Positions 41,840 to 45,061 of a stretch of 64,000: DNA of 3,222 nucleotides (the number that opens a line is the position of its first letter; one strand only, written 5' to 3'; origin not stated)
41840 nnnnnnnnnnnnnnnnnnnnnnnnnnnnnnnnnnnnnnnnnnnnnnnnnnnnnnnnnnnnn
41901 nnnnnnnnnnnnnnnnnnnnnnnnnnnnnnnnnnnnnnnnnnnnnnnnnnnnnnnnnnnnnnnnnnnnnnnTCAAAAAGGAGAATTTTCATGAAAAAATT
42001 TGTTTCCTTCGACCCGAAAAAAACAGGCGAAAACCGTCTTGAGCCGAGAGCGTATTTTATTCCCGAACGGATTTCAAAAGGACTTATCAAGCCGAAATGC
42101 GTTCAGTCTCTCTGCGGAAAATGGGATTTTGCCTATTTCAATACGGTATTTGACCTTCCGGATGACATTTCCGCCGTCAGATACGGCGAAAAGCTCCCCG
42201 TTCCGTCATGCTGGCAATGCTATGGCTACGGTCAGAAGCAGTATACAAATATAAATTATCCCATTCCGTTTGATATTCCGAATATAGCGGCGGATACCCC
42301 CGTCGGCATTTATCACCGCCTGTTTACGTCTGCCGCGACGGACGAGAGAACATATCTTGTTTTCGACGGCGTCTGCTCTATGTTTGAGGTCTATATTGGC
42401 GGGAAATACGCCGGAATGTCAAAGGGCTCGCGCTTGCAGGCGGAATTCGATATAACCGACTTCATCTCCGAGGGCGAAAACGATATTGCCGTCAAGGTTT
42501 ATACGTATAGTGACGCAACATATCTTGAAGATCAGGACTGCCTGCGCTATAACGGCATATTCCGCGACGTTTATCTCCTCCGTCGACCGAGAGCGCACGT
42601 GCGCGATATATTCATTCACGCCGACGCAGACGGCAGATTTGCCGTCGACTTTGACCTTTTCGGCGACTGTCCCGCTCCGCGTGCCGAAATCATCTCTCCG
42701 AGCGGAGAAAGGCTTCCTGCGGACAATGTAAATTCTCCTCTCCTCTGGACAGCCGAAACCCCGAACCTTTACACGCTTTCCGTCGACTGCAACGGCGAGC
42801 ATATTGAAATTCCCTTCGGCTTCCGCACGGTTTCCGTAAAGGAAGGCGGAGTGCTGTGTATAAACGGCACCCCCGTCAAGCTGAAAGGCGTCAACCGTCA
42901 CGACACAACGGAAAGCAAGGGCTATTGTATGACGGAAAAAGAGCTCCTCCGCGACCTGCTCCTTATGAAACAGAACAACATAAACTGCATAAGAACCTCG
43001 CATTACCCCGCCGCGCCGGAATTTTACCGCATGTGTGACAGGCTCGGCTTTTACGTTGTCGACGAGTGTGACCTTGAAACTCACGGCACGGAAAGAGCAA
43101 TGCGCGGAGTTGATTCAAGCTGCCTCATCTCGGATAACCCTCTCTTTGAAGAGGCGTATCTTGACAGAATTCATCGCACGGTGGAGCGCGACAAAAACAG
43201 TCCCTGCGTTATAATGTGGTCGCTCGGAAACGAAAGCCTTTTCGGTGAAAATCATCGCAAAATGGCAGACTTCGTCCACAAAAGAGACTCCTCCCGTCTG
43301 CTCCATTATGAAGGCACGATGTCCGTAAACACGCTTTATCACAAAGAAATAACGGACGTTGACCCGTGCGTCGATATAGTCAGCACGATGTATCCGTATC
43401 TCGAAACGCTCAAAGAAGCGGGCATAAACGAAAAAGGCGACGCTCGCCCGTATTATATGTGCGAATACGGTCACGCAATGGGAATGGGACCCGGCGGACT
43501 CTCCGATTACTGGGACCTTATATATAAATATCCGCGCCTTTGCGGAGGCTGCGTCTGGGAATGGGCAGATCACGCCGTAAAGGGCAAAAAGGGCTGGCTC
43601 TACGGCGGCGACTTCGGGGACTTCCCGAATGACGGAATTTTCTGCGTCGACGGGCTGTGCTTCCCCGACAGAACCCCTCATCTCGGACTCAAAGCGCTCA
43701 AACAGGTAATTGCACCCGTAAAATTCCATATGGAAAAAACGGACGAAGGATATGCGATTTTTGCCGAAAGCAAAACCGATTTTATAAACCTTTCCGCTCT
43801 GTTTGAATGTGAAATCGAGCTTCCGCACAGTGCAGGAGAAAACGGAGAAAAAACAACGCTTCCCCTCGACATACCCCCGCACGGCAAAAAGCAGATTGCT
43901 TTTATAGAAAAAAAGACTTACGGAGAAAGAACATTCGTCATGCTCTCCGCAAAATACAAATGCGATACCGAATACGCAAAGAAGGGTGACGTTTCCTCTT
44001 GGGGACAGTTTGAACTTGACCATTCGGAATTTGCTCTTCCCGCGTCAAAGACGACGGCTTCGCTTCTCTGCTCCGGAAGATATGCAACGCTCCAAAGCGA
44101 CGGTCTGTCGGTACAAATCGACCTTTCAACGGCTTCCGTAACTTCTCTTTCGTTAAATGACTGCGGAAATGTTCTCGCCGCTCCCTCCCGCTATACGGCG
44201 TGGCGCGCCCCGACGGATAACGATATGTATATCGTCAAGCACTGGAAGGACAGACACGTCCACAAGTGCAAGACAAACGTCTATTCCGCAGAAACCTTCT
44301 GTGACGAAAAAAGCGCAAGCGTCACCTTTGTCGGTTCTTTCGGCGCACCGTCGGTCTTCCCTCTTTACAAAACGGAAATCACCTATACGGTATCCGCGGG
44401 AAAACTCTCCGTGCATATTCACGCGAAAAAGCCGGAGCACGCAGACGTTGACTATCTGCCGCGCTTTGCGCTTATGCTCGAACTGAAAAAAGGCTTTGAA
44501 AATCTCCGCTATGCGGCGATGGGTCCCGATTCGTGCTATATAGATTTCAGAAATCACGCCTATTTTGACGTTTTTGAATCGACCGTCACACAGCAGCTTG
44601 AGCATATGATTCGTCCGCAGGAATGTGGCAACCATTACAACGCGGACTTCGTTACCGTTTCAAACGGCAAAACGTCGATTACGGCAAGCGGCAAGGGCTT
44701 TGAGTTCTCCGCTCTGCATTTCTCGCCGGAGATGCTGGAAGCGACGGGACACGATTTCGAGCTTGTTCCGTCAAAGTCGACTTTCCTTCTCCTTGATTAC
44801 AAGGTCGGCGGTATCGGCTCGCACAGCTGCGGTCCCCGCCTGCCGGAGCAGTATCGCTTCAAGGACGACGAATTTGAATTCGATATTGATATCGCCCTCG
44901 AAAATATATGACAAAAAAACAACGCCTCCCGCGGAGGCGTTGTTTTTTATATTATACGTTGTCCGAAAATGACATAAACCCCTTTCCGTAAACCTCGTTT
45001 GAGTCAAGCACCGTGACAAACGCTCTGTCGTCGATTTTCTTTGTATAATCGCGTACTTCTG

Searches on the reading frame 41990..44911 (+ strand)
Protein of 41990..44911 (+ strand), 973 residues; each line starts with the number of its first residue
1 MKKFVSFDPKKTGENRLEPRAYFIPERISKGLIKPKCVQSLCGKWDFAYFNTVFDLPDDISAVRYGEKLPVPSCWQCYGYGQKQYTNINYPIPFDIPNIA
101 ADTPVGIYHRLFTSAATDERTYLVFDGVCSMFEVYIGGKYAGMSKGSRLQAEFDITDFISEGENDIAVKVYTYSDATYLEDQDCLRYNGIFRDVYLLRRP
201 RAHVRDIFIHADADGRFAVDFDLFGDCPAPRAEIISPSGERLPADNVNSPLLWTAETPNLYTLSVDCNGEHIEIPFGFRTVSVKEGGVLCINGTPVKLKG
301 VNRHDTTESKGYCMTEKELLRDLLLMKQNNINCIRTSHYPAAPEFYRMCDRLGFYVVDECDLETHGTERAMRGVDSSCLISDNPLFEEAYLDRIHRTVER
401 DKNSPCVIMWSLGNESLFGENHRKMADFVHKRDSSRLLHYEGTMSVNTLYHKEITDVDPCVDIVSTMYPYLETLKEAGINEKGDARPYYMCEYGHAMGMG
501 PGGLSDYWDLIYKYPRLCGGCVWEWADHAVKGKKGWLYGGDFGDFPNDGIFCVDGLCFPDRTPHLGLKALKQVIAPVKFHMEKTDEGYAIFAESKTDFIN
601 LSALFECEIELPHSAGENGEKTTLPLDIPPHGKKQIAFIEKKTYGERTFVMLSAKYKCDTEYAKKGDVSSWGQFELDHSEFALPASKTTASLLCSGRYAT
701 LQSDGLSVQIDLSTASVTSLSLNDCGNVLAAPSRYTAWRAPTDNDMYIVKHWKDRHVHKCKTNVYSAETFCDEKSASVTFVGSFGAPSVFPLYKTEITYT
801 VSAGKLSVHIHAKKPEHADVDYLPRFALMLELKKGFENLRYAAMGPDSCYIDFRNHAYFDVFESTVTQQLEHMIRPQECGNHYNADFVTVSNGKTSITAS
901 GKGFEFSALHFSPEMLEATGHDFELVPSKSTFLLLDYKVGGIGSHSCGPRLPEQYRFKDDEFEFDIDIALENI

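Call 8: search_protein_families(library=pfam, proteins=[window:41990-44911:+], max_evalue=0.00001)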
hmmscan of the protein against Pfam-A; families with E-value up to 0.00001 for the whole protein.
window:41990-44911:+ (973 aa): 5 families
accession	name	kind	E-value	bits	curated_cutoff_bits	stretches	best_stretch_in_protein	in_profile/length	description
PF02836.23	Glyco_hydro_2_C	-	2.2e-92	309.8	21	1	282-579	2-302/302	Glycosyl hydrolases family 2, TIM barrel domain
PF02929.23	Bgal_small_N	-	1.8e-56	192.1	25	1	703-966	2-246/248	Beta galactosidase small chain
PF02837.24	Glyco_hydro_2_N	-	4.2e-38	131.3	28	1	39-200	2-169/169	Glycosyl hydrolases family 2, sugar binding domain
PF16353.11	LacZ_4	-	4.4e-09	36.9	27.3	1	594-676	5-86/87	Beta-galactosidase, domain 4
PF22666.2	Glyco_hydro_2_N2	-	2.5e-06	28.1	27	1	108-172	52-119/167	Glycosyl hydrolase 2 galactose-binding domain-like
